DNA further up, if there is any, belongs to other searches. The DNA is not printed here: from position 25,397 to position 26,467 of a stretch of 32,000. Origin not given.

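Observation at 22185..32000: Six-gene plus-strand operon: XRE regulator, SNF2 helicase, DUF4391-like, GmrSD-like, Type III Mod, Type III Res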

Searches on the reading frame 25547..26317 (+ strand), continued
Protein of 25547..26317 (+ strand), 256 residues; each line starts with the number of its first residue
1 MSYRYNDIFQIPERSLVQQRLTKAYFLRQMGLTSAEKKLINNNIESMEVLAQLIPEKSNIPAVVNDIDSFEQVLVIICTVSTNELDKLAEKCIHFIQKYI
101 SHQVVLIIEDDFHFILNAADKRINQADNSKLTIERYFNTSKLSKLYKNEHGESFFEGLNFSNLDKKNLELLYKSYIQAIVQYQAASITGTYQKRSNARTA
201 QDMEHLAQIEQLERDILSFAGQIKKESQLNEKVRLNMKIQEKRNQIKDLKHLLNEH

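Call 96: find_homologous_proteins(query=A4, max_evalue=0.00001)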
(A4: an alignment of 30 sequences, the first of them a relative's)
Query A4 (30 sequences) (256 aa, profile of the alignment): 685 proteins with E <= 0.00001 among 8000 candidates; the best 120 are listed.
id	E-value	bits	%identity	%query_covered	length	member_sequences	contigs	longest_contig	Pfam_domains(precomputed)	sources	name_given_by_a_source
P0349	7.1e-84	299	26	91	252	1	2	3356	PF14335.12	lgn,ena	-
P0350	1.5e-83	298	27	91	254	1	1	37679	PF14335.12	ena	-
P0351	2.5e-83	298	28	96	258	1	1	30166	PF14335.12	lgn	-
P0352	4.1e-83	297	28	91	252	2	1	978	PF14335.12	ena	-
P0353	4.8e-83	297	31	91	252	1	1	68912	PF14335.12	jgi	jgi:hypothetical protein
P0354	5.2e-83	297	28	91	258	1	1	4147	PF14335.12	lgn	-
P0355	5.9e-83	296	29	96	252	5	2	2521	PF14335.12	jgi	jgi:hypothetical protein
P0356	8.5e-83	296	27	91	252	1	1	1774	PF14335.12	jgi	jgi:hypothetical protein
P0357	1.0e-82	296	27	91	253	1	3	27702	PF14335.12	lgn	-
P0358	1.2e-82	295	31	91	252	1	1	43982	PF14335.12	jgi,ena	-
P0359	1.4e-82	295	26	91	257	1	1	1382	PF14335.12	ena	-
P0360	1.6e-82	295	28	91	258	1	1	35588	PF14335.12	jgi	jgi:hypothetical protein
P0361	1.8e-82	295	25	96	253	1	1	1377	PF14335.12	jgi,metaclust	metaclust:\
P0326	1.8e-82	295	22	93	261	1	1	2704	PF14335.12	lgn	-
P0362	2.1e-82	295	29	91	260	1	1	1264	PF14335.12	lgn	-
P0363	2.2e-82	295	26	91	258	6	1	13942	PF14335.12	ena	-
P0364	2.6e-82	294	29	91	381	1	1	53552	PF14335.12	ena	-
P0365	2.9e-82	294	28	93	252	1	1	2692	PF14335.12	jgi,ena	-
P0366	4.3e-82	294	27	91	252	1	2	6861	PF14335.12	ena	-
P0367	5.1e-82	293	30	91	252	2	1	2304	PF14335.12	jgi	jgi:hypothetical protein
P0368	5.8e-82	293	29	96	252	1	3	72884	PF14335.12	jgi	jgi:hypothetical protein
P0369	6.8e-82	293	28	91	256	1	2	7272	PF14335.12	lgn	-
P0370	7.4e-82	293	28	91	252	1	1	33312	PF14335.12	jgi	-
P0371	9.1e-82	292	27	96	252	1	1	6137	PF14335.12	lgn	-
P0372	9.3e-82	292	29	97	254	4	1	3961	PF14335.12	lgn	-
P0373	9.4e-82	292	28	96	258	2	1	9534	PF14335.12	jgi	jgi:hypothetical protein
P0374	9.8e-82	292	26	91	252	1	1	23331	PF14335.12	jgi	-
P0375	1.0e-81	292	27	96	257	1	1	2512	PF14335.12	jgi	jgi:hypothetical protein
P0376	1.0e-81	292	27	94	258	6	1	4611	PF14335.12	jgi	jgi:hypothetical protein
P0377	1.1e-81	292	27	96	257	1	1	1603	PF14335.12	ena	-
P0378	1.1e-81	292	30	91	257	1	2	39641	PF14335.12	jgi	jgi:hypothetical protein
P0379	1.1e-81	292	27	91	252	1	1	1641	PF14335.12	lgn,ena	-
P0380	1.2e-81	292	27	91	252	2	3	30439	PF14335.12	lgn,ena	-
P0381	1.3e-81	292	28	91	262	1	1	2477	PF14335.12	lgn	-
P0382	1.3e-81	292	29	94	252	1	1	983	PF14335.12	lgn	-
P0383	1.4e-81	292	25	91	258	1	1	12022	PF14335.12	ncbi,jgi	jgi:hypothetical protein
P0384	1.4e-81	292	28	96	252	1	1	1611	PF14335.12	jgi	-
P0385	1.6e-81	292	27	96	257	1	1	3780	PF14335.12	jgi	jgi:hypothetical protein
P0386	1.6e-81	292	27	96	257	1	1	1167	PF14335.12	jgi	-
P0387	1.7e-81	292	27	91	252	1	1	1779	PF14335.12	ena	-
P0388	1.8e-81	292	29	91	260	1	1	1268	PF14335.12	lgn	-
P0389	2.2e-81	291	30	91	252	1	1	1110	PF14335.12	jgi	jgi:hypothetical protein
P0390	2.4e-81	291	28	93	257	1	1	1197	PF14335.12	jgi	jgi:hypothetical protein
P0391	2.7e-81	291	26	91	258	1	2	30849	PF14335.12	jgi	jgi:hypothetical protein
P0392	3.1e-81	291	28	96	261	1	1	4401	PF14335.12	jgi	jgi:hypothetical protein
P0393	4.5e-81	290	27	91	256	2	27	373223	PF14335.12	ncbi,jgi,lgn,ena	jgi:hypothetical protein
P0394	5.1e-81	290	30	94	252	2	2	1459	PF14335.12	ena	-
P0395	5.5e-81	290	27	96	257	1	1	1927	PF14335.12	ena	-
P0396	5.8e-81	290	28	91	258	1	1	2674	PF14335.12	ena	-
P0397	6.0e-81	290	26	90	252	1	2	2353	PF14335.12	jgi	jgi:hypothetical protein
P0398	6.3e-81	290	27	96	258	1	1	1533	PF14335.12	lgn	-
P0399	6.8e-81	290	30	91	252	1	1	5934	PF14335.12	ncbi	-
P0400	6.8e-81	290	27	91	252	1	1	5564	PF14335.12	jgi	jgi:Domain of unknown function (DUF4391)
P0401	8.9e-81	289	24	91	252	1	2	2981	PF14335.12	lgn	-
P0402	9.1e-81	289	28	97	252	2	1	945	PF14335.12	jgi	jgi:hypothetical protein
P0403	9.2e-81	289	28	90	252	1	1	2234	PF14335.12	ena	-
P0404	9.8e-81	289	26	96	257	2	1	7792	PF14335.12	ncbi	-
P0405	1.1e-80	289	26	92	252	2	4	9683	PF14335.12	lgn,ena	-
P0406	1.1e-80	289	26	91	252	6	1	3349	PF14335.12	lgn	-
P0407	1.3e-80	289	28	91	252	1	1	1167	PF14335.12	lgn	-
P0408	1.5e-80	289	27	91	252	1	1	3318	PF14335.12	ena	-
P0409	1.5e-80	289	27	91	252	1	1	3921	PF14335.12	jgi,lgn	-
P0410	1.5e-80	289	29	95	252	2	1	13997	PF14335.12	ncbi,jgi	jgi:hypothetical protein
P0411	1.5e-80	288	29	91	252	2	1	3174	PF14335.12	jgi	-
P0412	1.5e-80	288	27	91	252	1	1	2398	PF14335.12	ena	-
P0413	1.6e-80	288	29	91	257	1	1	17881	PF14335.12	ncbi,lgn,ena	-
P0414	1.7e-80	288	26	96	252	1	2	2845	PF14335.12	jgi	jgi:hypothetical protein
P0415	1.9e-80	288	27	91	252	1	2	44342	PF14335.12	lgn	-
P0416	1.9e-80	288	27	91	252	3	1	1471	PF14335.12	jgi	jgi:hypothetical protein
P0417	1.9e-80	288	25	96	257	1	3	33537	PF14335.12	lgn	-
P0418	2.3e-80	288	26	91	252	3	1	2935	PF14335.12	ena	-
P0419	2.3e-80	288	26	91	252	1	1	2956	PF14335.12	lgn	-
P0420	2.4e-80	288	29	91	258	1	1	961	PF14335.12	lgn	-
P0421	2.6e-80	288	26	95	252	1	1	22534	PF14335.12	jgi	jgi:hypothetical protein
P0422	2.6e-80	288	26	93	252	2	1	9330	PF14335.12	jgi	jgi:hypothetical protein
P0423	2.8e-80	288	27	93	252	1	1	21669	PF14335.12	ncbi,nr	ncbi:MAG: DUF4391 domain-containing protein [Phycisphaeraceae bacterium]|nr:DUF4391 domain-containin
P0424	2.8e-80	288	30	91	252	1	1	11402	PF14335.12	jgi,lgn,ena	-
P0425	2.9e-80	288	29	98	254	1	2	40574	PF14335.12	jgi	-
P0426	3.0e-80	288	29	96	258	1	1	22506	PF14335.12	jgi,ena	jgi:hypothetical protein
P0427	3.1e-80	287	28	95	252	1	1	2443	PF14335.12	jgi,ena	-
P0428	3.7e-80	287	26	93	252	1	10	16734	PF14335.12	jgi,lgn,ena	jgi:hypothetical protein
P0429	3.9e-80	287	27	91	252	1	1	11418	PF14335.12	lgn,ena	-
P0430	4.4e-80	287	28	96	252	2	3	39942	PF14335.12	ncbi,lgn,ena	-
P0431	4.4e-80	287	27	91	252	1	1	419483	PF14335.12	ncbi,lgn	-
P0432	4.4e-80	287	28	91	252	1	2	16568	PF14335.12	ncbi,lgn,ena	-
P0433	4.6e-80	287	26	96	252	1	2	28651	PF14335.12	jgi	jgi:hypothetical protein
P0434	4.8e-80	287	27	91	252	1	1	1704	PF14335.12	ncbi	-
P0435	5.0e-80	287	28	93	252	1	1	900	PF14335.12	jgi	-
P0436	5.0e-80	287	33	94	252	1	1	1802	PF14335.12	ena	-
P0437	5.5e-80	287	28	91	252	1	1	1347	PF14335.12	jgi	jgi:hypothetical protein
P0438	5.5e-80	287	30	93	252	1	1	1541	PF14335.12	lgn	-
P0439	5.7e-80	287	27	91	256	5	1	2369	PF14335.12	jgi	jgi:hypothetical protein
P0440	6.1e-80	287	27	94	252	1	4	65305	PF14335.12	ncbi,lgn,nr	ncbi:MAG: DUF4391 domain-containing protein [Nitrospira sp.]|nr:DUF4391 domain-containing protein [N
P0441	6.1e-80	287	27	91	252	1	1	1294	PF14335.12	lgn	-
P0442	6.8e-80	286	26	95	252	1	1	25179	PF14335.12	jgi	jgi:Domain of unknown function (DUF4391)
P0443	7.1e-80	286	27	91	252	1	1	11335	PF14335.12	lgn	-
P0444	7.2e-80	286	27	91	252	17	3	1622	PF14335.12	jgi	jgi:hypothetical protein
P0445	8.1e-80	286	27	96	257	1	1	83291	PF14335.12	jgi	jgi:hypothetical protein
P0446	8.4e-80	286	28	88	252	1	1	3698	PF14335.12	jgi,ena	-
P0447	8.8e-80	286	26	97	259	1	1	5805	PF14335.12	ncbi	-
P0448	8.8e-80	286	26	92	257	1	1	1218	PF14335.12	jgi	jgi:hypothetical protein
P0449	9.9e-80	286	27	91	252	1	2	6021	PF14335.12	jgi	jgi:hypothetical protein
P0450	1.1e-79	286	26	91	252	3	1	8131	PF14335.12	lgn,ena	-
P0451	1.2e-79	286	29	95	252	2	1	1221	PF14335.12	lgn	-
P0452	1.2e-79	286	25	91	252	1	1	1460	PF14335.12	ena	-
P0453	1.4e-79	285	27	96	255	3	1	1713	PF14335.12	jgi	-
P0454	1.4e-79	285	26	91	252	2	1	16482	PF14335.12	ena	-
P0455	1.5e-79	285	28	91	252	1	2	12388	PF14335.12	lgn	-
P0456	1.5e-79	285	29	91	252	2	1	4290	PF14335.12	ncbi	-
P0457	1.6e-79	285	27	91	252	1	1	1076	PF14335.12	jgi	-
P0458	1.8e-79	285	26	93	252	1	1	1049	PF14335.12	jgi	-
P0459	1.8e-79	285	27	91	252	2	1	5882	PF14335.12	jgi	-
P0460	2.1e-79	285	27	91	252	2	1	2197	PF14335.12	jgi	jgi:hypothetical protein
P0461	2.2e-79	285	25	96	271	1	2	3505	PF14335.12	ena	-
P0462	2.2e-79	285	27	91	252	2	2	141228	PF14335.12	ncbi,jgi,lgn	jgi:hypothetical protein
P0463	2.3e-79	285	27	91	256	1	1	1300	PF14335.12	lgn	-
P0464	2.4e-79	285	28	91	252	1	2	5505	PF14335.12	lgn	-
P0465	2.4e-79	285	27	99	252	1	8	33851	PF14335.12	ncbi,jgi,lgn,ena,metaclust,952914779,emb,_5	ncbi:MAG: DUF4391 domain-containing protein [Nitrospira sp.]|jgi:hypothetical protein|metaclust:\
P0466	2.4e-79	285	27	94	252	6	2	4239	PF14335.12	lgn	-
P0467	2.5e-79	285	27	91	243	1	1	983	PF14335.12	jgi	jgi:hypothetical protein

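Call 97: find_encoding_contigs(protein=P0393, flank=9000, max_places=3)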
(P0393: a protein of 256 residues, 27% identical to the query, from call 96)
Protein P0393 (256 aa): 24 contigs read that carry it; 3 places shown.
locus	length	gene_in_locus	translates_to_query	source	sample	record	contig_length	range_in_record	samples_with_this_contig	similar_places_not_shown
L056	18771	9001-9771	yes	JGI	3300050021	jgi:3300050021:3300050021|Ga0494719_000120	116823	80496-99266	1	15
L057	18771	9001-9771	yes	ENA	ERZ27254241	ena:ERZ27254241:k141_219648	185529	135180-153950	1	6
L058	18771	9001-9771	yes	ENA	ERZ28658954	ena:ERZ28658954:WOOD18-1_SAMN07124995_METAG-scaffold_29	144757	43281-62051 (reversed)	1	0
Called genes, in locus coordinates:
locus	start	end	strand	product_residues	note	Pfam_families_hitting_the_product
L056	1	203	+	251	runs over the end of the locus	-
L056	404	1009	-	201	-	-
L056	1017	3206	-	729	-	PF02463:SMC_N, PF13476:AAA_23, PF13304:AAA_21 (faint)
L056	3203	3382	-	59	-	-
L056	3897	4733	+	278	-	PF09407:AbiEi_1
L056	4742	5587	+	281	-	PF08843:AbiEii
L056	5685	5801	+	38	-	-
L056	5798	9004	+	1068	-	PF00176:SNF2-rel_dom (faint), PF04851:ResIII (weak), PF00270:DEAD (faint), PF00271:Helicase_C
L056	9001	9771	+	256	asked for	PF14335:DUF4391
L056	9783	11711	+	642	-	PF01555:N6_N4_Mtase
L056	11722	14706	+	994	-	PF04851:ResIII, PF00270:DEAD (weak), PF19778:RE_endonuc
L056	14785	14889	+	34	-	-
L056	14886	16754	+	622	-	PF03235:GmrSD_N, PF07510:GmrSD_C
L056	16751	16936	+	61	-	-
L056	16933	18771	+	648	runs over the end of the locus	PF07693:KAP_NTPase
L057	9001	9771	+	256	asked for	PF14335:DUF4391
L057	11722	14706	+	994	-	PF04851:ResIII, PF00270:DEAD (weak), PF19778:RE_endonuc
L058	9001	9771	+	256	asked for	PF14335:DUF4391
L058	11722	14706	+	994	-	PF04851:ResIII, PF00270:DEAD (weak), PF19778:RE_endonuc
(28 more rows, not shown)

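Call 98: find_encoding_contigs(protein=P0431, flank=9000, max_places=1)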
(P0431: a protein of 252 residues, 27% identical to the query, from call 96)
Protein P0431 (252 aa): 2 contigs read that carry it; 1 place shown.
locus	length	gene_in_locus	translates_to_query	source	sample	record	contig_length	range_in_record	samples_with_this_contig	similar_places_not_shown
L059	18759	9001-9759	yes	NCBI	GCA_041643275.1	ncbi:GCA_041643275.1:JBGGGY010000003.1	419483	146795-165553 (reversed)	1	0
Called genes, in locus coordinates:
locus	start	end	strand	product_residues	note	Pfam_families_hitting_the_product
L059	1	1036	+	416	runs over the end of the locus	PF01979:Amidohydro_1, PF07969:Amidohydro_3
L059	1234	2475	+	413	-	-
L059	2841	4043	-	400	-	PF00589:Phage_integrase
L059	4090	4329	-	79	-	-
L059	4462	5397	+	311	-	PF14279:HNH_5 (faint)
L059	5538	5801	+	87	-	PF01402:RHH_1 (faint), PF07878:RHH_5 (weak)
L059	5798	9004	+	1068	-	PF00176:SNF2-rel_dom (faint), PF04851:ResIII (weak), PF00270:DEAD (faint), PF00271:Helicase_C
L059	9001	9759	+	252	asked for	PF14335:DUF4391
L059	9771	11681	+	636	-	PF01555:N6_N4_Mtase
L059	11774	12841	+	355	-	-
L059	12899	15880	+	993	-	PF04851:ResIII, PF00270:DEAD, PF19778:RE_endonuc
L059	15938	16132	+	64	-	-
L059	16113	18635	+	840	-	PF02463:SMC_N, PF13476:AAA_23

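Call 99: find_encoding_contigs(protein=P0364, flank=9000, max_places=1)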
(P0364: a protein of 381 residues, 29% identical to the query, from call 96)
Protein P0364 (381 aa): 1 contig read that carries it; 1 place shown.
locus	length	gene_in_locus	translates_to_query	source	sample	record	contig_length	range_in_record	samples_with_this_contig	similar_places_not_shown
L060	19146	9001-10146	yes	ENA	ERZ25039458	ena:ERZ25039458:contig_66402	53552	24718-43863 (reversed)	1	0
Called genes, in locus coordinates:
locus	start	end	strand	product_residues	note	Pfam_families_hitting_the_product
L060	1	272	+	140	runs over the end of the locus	PF12840:HTH_20 (weak), PF25212:HVO_A0114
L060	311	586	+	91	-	-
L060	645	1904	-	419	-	-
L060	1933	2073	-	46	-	-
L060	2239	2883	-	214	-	-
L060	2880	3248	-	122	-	-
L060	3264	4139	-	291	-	-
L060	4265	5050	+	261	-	PF09407:AbiEi_1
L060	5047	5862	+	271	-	PF08843:AbiEii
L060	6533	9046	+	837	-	PF00176:SNF2-rel_dom (faint), PF00270:DEAD (faint), PF04851:ResIII (weak), PF00271:Helicase_C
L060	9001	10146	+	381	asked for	PF14335:DUF4391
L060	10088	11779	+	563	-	PF03235:GmrSD_N, PF07510:GmrSD_C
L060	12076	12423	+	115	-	PF01555:N6_N4_Mtase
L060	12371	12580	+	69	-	-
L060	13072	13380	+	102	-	-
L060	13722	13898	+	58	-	-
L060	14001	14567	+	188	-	PF00270:DEAD (weak), PF04851:ResIII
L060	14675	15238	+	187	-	-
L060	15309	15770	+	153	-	-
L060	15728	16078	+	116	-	-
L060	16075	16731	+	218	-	PF19778:RE_endonuc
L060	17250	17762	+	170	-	PF00270:DEAD, PF04851:ResIII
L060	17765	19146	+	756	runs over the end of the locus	PF00271:Helicase_C (weak)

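Call 101: search_dna_similar(query=window:25547-26317:+, collection=phages, mode=protein, max_evalue=0.001, max_rows=10)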
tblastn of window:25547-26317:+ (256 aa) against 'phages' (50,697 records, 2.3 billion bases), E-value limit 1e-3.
Records with a match: 1; places in all: 2; records where one place covers at least 80% of the query: 1.
Best place of each record, by identity: <60% 1.
By first word of the organism name: Erysipelothrix 1.
By host as written in the record: Erysipelothrix rhusiopathiae ZJ 1.
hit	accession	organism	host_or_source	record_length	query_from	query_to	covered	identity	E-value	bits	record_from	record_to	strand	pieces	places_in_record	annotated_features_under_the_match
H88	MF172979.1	Erysipelothrix phage phi1605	Erysipelothrix rhusiopathiae ZJ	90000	9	249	94%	20.7%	5e-4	47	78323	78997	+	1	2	methyl-accepting chemotaxis protein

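Call 102: get_annotated_region(hit=H88, flank=9000)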
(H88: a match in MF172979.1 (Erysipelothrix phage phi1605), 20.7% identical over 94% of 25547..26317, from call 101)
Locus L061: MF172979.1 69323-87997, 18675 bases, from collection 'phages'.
description: Erysipelothrix phage phi1605, complete genome.
organism: Erysipelothrix phage phi1605 (NCBI taxid 2006938)
taxonomy: Viruses; Duplodnaviria; Heunggongvirae; Uroviricota; Caudoviricetes
host: Erysipelothrix rhusiopathiae ZJ; source: swine; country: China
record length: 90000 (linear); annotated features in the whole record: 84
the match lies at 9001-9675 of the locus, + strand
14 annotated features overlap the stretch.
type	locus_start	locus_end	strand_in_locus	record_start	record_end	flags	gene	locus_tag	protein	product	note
CDS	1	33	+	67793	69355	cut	-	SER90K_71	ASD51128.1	site-specific recombinase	rec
CDS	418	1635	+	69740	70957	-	mef(A)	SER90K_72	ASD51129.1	macrolide-efflux protein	-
CDS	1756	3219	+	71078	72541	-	msr(D)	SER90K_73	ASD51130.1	ATPase component of ABC transporter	ATPase components of ABC transporters with duplicated ATPase domains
CDS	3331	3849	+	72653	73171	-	-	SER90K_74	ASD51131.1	hypothetical protein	-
CDS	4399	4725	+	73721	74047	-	-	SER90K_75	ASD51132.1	hypothetical protein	-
CDS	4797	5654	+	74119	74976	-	-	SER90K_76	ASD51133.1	hypothetical protein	-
CDS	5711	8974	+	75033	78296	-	-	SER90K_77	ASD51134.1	DEAD/DEAH box helicase-like protein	Ddhe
CDS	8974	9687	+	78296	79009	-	-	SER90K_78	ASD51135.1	methyl-accepting chemotaxis protein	cheM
CDS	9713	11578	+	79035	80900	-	-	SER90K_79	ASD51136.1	type III restriction-modification system methylation subunit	resIII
CDS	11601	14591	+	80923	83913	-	-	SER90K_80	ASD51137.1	type III restriction enzyme res subunit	resIII; Type III restriction enzyme, res subunit:DEAD/DEAH box helicase, N-terminal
CDS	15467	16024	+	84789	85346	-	-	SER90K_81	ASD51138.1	hypothetical protein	-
CDS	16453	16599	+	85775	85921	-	-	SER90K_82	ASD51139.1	hypothetical protein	-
CDS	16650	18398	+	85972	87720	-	-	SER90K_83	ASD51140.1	site-specific recombinase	rec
CDS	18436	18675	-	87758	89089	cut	-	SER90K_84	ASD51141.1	putative dihydrolipoamide dehydrogenase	orf14; putative Dihydrolipoamide dehydrogenase; Mercuric ion reductase; PF00070 famil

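Call 103: fold_search(model_id=the predicted structure, library=viral)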
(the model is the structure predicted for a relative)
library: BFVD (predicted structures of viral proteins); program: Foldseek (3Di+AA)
matches with E <= 10: 364; with E <= 0.001: 0
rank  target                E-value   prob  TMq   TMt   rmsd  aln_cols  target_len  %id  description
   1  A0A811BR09            1.1e-01  0.13  0.18  0.12  17.0       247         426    8  DUF5898 domain-containing protein [Pandoravirus japonicus]
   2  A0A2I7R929            1.6e-01  0.41  0.19  0.28  16.9       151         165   12  (no name in the UniProt tables at hand)
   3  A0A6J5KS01            1.9e-01  0.75  0.26  0.41  10.8       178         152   11  Uncharacterized protein [uncultured Caudovirales phage]
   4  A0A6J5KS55            1.9e-01  0.57  0.25  0.29  14.4       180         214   15  Uncharacterized protein [uncultured Caudovirales phage]
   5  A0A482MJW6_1          2.0e-01  0.51  0.22  0.08  19.3       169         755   16  Uncharacterized protein [Nodularia phage vB_NspS-kac68v162]
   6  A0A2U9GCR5            2.3e-01  0.23  0.14  0.29   8.5        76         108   10  Wsv434 [White spot syndrome virus]
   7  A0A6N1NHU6            2.4e-01  0.47  0.24  0.12  20.6       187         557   12  Peptidase inhibitor I9 [Tupanvirus deep ocean]
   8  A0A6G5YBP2            2.7e-01  0.13  0.15  0.24  11.4       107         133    8  (no name in the UniProt tables at hand)
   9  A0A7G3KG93            4.1e-01  0.08  0.15  0.05   9.3       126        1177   10  Replication protein 1a [Uromyces anulavirus A]
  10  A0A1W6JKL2            4.5e-01  0.18  0.19  0.25  15.9       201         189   10  Uncharacterized protein [Lactococcus phage AM4]
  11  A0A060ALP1            4.8e-01  0.16  0.13  0.11   4.9        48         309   12  Uncharacterized protein [Listeria phage LMSP-25]
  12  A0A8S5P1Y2            5.4e-01  0.23  0.17  0.31   9.5        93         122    9  Uncharacterized protein [Myoviridae sp. ctegP15]
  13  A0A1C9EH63            5.4e-01  0.14  0.17  0.19  17.0       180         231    9  Uncharacterized protein [Mycobacterium phage Tonenili]
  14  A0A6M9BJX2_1          5.4e-01  0.06  0.13  0.04  17.3       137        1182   14  RNA-directed RNA polymerase [Kummerowia striata picorna-like virus]
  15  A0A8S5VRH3            6.4e-01  0.12  0.12  0.10   9.6        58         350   14  (no name in the UniProt tables at hand)
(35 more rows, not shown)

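Call 107: search_protein_families(library=phrogs, proteins=[window:25547-26317:+], max_evalue=0.001)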
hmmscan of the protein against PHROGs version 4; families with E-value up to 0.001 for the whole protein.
window:25547-26317:+ (256 aa): 1 family
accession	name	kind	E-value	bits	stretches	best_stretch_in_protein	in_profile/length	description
phrog_37194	-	unknown function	4.9e-09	37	1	9-249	10-234/237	-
